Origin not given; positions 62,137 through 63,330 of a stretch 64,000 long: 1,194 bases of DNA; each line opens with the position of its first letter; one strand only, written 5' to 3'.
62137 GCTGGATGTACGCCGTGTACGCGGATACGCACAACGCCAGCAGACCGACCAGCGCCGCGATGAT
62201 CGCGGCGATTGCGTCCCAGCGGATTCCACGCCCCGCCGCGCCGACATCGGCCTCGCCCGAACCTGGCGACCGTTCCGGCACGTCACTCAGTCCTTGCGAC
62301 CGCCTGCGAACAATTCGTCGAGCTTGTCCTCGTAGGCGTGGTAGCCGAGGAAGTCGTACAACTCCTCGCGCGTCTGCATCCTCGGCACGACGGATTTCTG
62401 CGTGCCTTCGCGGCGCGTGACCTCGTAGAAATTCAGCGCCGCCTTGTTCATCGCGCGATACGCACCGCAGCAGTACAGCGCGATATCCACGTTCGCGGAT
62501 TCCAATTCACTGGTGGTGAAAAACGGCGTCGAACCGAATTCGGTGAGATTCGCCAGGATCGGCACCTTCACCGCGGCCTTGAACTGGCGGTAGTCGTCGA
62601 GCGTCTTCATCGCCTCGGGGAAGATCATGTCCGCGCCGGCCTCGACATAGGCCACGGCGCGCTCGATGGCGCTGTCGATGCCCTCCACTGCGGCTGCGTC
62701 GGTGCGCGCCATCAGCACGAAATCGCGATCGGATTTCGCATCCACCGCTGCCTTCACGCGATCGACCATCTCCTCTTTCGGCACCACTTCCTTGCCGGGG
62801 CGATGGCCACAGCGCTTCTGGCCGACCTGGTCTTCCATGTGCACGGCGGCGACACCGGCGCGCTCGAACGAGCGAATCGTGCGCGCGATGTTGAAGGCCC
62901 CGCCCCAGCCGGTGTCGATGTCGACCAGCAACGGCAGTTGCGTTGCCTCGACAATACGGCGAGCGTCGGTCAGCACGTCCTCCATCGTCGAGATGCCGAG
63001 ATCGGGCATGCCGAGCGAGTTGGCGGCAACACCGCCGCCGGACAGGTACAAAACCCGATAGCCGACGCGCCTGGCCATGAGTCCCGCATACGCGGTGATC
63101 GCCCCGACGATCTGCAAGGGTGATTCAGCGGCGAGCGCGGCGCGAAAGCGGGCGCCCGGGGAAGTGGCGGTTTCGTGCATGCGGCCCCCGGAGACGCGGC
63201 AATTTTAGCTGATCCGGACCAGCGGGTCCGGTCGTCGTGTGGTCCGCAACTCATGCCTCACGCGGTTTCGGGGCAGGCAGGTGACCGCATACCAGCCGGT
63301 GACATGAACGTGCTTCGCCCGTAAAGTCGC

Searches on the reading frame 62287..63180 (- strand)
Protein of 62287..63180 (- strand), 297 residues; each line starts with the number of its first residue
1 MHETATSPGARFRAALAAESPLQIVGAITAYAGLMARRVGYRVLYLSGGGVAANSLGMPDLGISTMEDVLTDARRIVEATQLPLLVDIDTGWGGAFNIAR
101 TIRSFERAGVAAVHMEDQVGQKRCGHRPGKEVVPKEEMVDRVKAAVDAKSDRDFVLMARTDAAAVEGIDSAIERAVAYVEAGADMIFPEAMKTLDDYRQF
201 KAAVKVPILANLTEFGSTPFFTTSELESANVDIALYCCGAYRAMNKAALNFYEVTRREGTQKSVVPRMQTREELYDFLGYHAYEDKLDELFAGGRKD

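Call 59: find_encoding_contigs(protein=window:62287-63180:-, flank=10000, max_places=6)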
Protein window:62287-63180:- (297 aa): no gene with exactly this product is on record in the collection.
